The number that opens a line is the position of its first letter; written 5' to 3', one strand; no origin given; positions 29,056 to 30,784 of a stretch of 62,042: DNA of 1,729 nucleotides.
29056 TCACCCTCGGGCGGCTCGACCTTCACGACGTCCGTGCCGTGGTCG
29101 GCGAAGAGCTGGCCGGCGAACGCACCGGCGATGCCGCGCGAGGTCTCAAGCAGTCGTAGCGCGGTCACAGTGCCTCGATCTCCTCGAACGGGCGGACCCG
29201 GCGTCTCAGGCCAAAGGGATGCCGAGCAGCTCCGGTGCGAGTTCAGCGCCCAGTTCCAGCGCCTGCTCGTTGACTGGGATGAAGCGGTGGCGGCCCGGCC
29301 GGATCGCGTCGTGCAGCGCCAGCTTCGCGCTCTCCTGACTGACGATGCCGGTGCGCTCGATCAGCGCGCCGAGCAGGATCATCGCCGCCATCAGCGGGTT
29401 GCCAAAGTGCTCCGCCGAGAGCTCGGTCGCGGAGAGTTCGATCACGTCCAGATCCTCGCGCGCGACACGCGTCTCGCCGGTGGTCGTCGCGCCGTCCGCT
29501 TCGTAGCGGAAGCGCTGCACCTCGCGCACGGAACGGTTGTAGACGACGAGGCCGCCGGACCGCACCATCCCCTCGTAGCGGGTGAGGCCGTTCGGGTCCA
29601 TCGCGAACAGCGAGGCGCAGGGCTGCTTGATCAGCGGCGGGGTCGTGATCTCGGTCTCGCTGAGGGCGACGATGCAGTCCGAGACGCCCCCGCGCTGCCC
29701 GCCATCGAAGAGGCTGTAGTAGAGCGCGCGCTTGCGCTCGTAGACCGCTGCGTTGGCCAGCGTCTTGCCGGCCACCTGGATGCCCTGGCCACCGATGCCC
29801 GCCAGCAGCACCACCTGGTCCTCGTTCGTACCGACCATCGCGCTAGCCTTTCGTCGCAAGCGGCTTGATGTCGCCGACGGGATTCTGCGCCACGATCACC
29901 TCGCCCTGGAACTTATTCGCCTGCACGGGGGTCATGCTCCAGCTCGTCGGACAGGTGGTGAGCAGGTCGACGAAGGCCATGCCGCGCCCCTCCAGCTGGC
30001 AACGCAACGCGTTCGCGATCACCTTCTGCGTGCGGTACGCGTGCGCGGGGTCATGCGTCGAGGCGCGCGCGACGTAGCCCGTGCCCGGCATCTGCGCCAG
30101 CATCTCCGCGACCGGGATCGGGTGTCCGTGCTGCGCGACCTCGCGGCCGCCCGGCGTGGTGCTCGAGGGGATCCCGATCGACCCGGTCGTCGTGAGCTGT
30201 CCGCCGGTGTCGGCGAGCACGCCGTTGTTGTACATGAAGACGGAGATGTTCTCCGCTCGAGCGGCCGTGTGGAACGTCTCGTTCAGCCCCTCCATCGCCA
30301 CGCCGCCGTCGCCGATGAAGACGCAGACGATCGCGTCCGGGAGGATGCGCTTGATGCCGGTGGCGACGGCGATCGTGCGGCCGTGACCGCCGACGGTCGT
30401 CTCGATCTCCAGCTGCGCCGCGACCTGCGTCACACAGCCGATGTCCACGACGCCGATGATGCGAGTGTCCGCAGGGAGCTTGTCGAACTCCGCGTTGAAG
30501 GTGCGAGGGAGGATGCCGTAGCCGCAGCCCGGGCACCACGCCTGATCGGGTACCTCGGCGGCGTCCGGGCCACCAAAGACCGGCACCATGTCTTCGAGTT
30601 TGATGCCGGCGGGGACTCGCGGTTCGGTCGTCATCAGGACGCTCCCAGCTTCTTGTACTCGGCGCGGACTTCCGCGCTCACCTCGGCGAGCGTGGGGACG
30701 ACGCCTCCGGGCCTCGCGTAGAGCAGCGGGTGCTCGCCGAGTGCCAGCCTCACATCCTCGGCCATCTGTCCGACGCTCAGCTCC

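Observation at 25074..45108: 20-kb, 17-gene co-directional array joining fused CoA-transferases, thiolase/DUF35, lipoate synthesis, a 2-oxoacid dehydrogenase and an OFOR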

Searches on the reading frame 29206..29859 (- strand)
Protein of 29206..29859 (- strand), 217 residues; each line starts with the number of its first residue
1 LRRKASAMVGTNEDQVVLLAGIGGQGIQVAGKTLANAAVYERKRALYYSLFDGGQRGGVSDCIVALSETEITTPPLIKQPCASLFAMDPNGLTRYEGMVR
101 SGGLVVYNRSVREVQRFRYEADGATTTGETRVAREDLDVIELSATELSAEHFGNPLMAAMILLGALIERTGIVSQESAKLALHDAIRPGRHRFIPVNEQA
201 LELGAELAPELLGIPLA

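Call 4: search_protein_families(library=pfam, proteins=[window:29206-29859:-], max_evalue=0.01)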
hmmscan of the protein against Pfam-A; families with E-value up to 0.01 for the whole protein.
window:29206-29859:- (217 aa): 1 family
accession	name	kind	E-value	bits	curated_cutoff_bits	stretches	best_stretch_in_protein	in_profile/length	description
PF01558.24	POR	-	8.8e-27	94.8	27.4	1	23-206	1-173/173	Pyruvate ferredoxin/flavodoxin oxidoreductase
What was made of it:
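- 29206..29838 (-): Module C. OFOR gamma. Pfam POR (call 4).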

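Call 7: search_protein_families(library=ncbifam, proteins=[window:29206-29859:-], max_evalue=0.00001)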
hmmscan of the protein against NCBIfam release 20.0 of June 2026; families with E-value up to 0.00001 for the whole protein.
window:29206-29859:- (217 aa): 19 families
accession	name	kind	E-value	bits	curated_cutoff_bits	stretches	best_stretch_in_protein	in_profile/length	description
NF006323.0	PRK08537.1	equivalog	4.8e-23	81.4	235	1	17-208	5-178/181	2-oxoacid:ferredoxin oxidoreductase subunit gamma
TIGR03710.1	OAFO_sf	subfamily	6.6e-13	48.1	482.75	1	16-210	3-175/561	2-oxoacid:acceptor oxidoreductase subunit alpha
NF005322.0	PRK06853.1-2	equivalog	3.3e-12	46.6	237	1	16-208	7-193/197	indolepyruvate oxidoreductase subunit beta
TIGR02175.1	PorC_KorC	subfamily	1.5e-11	44.4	81.1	1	18-204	5-171/177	2-oxoacid:acceptor oxidoreductase, gamma subunit, pyruvate/2-ketoisovalerate family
NF006211.0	PRK08338.1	equivalog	1.8e-11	43.9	239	0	18-106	4-90/170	2-oxoacid:ferredoxin oxidoreductase subunit gamma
NF005325.0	PRK06853.1-5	equivalog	1e-10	41.7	230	1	15-207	4-190/192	indolepyruvate oxidoreductase subunit beta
NF005323.0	PRK06853.1-3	equivalog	6e-10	39.4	238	1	17-207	9-194/197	indolepyruvate oxidoreductase subunit beta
TIGR03334.1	IOR_beta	equivalog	6.1e-10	39.4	205.8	1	17-205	3-188/189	indolepyruvate ferredoxin oxidoreductase subunit beta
NF004916.0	PRK06274.1-2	equivalog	6.9e-10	39.3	227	1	15-170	3-138/178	indolepyruvate oxidoreductase subunit beta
NF005324.0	PRK06853.1-4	equivalog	6.9e-10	39.1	222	1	17-209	5-190/196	indolepyruvate oxidoreductase subunit beta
NF006275.0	PRK08441.1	equivalog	3.1e-09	36.6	216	1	18-207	6-177/185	2-oxoglutarate-acceptor oxidoreductase subunit OorC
NF006321.0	PRK08534.1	equivalog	6.6e-09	35.7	225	1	19-186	6-158/181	pyruvate ferredoxin oxidoreductase subunit gamma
NF045762.1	PhenlGlyoxDHPadE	equivalog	2.7e-08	33.9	300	1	17-185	4-158/187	NADH-dependent phenylglyoxylate dehydrogenase subunit gamma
NF009589.0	PRK13030.1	subfamily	4.4e-08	31.3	816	1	12-208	726-927/1170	indolepyruvate ferredoxin oxidoreductase family protein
NF040683.1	PorC_Meth_Thtga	equivalog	3e-07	30.3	270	1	20-186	7-154/177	pyruvate synthase subunit PorC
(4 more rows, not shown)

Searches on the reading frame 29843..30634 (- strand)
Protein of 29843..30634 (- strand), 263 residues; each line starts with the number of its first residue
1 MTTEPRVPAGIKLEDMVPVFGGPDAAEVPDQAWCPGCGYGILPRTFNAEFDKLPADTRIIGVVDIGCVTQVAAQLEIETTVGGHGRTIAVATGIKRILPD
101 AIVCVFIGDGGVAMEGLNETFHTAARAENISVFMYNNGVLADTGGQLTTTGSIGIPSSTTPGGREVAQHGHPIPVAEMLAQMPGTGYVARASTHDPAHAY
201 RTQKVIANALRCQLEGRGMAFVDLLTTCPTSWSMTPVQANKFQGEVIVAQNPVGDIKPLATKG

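Call 4: search_protein_families(library=pfam, proteins=[window:29843-30634:-], max_evalue=0.01)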
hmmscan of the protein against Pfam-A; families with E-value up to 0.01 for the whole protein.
window:29843-30634:- (263 aa): 1 family
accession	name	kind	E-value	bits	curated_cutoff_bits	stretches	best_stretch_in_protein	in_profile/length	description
PF02775.26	TPP_enzyme_C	-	1.6e-15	57.7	21.9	1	64-223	1-150/151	Thiamine pyrophosphate enzyme, C-terminal TPP binding domain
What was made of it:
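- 29843..30634 (-): Module C. OFOR beta, TPP-binding subunit. Pfam TPP_enzyme_C (call 4).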

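Call 7: search_protein_families(library=ncbifam, proteins=[window:29843-30634:-], max_evalue=0.00001)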
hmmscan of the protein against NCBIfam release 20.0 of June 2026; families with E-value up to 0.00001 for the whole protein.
window:29843-30634:- (263 aa): 11 families
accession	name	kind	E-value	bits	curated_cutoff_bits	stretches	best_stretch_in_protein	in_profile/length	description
NF008820.0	PRK11866.1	equivalog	3.1e-29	102.3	402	1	30-230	16-203/287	2-oxoacid ferredoxin oxidoreductase subunit beta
TIGR02177.1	PorB_KorB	subfamily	2.1e-27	96.3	261.9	1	32-231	2-190/286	2-oxoacid:acceptor oxidoreductase, beta subunit, pyruvate/2-ketoisovalerate family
NF041171.1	Oxoac_fdxbeta_Archa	equivalog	1.9e-23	83.2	423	1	32-231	4-192/296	2-oxoacid:ferredoxin oxidoreductase subunit beta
NF007207.0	PRK09628.1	equivalog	1.9e-22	80.2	364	1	32-229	17-203/277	2-oxoglutarate ferredoxin oxidoreductase subunit beta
NF008821.0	PRK11869.1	equivalog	2.5e-22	79.1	438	1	29-231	12-203/286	2-oxoacid ferredoxin oxidoreductase subunit beta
NF008819.1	PRK11865.1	equivalog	2.6e-14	53.1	405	1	29-238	16-222/300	pyruvate synthase subunit PorB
NF008818.0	PRK11864.1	subfamily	1.4e-13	50.7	405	1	30-237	17-217/300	3-methyl-2-oxobutanoate dehydrogenase subunit beta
NF045792.1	OxalOxredbeta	equivalog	5.2e-10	38.8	590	1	103-235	104-232/311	oxalate oxidoreductase subunit beta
NF045766.1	PhenlGlyoxDHPadI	equivalog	3.2e-09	36.1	700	1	89-237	216-363/443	NADH-dependent phenylglyoxylate dehydrogenase subunit beta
TIGR03336.1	IOR_alpha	equivalog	1.4e-07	30.2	650.9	1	33-150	358-471/595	indolepyruvate ferredoxin oxidoreductase subunit alpha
TIGR03297.1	Ppyr-DeCO2ase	equivalog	7.8e-06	25.1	312.5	0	80-158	218-296/360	phosphonopyruvate decarboxylase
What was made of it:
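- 29843..30634 (-): All NCBIfam beta-subunit models score below their cut-offs (call 7).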
